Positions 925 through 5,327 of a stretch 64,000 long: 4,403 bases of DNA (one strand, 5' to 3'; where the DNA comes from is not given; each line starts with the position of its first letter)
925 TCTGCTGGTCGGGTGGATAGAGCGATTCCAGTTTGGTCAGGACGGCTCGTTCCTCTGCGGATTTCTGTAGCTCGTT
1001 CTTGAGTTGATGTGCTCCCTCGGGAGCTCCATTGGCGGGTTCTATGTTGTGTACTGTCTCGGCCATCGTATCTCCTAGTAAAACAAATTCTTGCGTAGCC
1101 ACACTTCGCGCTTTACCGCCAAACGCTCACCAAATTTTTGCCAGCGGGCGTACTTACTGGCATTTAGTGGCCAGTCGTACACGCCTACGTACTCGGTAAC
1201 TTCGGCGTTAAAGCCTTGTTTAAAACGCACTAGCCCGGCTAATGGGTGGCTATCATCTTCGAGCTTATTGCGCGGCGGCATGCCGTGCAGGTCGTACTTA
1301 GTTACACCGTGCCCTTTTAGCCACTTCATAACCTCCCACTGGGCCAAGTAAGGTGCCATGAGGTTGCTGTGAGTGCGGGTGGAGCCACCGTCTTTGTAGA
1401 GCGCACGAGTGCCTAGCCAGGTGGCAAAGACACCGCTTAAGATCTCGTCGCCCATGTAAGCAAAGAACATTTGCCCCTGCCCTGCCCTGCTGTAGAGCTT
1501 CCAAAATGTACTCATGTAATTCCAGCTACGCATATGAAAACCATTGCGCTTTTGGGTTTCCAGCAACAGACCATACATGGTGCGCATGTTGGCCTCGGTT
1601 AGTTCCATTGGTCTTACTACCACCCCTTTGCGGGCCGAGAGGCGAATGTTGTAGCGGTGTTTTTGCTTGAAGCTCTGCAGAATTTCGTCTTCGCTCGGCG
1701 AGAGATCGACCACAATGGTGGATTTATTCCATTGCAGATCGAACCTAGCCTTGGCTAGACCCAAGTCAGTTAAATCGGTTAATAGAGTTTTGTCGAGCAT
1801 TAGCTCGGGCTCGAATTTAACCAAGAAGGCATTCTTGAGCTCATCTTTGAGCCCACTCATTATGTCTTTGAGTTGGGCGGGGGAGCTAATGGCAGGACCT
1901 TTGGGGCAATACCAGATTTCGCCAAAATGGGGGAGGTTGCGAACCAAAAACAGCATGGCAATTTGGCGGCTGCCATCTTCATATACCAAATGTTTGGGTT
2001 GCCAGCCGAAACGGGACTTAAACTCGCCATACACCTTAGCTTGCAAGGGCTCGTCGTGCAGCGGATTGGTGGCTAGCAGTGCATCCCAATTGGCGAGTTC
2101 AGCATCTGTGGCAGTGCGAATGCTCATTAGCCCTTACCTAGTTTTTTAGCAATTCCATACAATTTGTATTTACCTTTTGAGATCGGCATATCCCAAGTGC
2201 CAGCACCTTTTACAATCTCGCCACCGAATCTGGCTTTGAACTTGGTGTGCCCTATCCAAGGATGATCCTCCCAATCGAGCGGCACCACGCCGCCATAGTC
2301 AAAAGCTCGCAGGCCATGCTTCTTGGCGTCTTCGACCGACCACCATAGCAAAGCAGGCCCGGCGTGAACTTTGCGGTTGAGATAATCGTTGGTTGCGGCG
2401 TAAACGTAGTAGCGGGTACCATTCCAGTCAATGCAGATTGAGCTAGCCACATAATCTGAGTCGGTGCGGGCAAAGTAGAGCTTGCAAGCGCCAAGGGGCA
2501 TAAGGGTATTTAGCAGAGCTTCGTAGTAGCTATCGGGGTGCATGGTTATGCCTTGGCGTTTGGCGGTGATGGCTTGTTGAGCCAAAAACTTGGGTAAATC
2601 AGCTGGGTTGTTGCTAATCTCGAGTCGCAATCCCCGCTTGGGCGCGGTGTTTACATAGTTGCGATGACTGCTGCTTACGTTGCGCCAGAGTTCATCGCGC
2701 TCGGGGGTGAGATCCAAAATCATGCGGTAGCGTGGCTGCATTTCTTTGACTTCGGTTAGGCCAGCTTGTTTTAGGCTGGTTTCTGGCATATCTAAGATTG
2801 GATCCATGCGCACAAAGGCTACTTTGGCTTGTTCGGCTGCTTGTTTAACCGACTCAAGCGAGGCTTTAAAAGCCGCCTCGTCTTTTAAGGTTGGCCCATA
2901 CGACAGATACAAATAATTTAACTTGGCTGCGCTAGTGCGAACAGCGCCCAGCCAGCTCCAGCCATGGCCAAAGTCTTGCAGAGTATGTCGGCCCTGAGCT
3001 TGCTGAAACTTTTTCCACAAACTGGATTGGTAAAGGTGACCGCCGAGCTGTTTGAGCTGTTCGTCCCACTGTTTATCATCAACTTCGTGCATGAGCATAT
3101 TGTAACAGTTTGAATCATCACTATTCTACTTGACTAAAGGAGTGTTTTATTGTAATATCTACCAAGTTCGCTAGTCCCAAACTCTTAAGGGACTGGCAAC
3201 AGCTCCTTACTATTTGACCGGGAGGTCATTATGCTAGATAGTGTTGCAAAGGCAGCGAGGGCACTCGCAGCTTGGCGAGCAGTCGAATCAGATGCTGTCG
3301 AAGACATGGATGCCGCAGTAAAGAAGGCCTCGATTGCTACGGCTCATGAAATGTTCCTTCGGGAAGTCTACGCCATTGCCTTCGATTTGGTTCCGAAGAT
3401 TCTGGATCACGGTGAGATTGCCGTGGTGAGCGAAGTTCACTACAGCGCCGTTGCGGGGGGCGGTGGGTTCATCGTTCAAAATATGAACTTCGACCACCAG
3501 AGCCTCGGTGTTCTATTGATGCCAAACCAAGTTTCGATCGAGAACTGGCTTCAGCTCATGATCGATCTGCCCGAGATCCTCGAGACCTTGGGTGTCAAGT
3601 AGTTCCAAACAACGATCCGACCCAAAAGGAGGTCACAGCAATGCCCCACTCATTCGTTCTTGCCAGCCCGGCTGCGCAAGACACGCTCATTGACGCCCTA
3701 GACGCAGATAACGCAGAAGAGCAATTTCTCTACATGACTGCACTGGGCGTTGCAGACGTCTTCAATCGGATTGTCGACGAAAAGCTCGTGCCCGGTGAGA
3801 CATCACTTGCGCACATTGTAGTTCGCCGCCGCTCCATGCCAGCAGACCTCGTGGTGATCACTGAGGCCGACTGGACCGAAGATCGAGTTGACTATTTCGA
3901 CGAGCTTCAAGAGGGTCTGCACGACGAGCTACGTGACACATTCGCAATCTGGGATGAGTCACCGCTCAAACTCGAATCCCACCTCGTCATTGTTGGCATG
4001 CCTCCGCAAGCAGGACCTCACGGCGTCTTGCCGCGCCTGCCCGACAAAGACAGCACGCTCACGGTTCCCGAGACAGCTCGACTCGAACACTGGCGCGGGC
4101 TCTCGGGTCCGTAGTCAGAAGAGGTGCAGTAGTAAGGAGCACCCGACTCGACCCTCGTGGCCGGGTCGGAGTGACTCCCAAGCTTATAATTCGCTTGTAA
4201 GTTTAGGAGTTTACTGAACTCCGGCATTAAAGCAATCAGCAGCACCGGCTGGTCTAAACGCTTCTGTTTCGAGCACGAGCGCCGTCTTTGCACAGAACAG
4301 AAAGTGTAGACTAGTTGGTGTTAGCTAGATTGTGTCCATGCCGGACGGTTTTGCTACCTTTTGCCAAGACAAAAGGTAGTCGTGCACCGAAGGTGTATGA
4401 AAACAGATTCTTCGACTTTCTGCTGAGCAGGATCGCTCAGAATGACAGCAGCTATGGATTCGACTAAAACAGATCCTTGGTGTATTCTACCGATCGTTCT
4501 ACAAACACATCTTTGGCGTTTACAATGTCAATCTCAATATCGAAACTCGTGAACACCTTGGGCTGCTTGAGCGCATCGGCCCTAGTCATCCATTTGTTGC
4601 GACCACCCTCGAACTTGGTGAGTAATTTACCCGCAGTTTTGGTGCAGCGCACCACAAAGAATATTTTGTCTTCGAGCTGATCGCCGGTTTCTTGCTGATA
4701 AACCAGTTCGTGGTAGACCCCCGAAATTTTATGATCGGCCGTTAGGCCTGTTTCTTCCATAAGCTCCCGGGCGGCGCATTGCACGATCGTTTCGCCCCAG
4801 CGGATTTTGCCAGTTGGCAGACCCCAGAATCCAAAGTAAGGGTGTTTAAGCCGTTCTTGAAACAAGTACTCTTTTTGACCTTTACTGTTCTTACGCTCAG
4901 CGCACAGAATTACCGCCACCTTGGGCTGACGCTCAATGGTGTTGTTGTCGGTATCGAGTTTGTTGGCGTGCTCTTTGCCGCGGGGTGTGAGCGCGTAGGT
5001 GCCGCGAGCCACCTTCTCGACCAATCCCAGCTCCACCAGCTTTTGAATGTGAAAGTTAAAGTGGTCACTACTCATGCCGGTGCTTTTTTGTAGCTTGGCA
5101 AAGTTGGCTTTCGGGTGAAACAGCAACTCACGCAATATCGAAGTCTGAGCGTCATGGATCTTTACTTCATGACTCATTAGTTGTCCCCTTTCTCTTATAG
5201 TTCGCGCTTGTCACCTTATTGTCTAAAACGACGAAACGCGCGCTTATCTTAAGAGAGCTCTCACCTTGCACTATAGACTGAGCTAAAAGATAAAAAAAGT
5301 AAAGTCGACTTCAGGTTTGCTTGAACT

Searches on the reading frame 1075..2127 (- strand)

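Call 62: search_protein_families(library=pfam, proteins=[window:1075-2127:-], max_evalue=0.001)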
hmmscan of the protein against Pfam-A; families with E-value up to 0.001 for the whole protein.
window:1075-2127:- (350 aa): 2 families
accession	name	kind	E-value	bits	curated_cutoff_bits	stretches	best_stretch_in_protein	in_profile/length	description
PF02388.22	FemAB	-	2e-33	116.3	24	2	220-328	297-400/406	FemAB family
PF13480.13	Acetyltransf_6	-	2e-11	44.7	22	1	155-281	5-135/143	Acetyltransferase (GNAT) domain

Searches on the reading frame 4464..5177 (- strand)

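Call 62: search_protein_families(library=pfam, proteins=[window:4464-5177:-], max_evalue=0.001)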
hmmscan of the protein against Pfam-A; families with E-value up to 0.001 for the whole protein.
window:4464-5177:- (237 aa): 6 families
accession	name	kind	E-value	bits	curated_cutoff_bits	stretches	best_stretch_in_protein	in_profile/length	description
PF00293.34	NUDIX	-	8.2e-16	58.7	21.1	1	85-206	4-122/134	NUDIX domain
PF24038.1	DUF7347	-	0.00013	22.5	27.6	1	9-69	11-72/77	Domain of unknown function (DUF7347)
PF14947.12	HTH_45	-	0.00015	22.1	25.5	1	21-76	17-71/77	Winged helix-turn-helix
PF13412.12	HTH_24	-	0.00019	21.4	21.9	0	13-54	7-48/48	Winged helix-turn-helix DNA-binding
PF14338.12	Mrr_N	-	0.00033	21.2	29.5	1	35-70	49-84/87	Mrr N-terminal domain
PF25213.1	HVO_A0261_N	-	0.00092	19.5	35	0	14-83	16-83/86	HVO_A0261 N-terminal domain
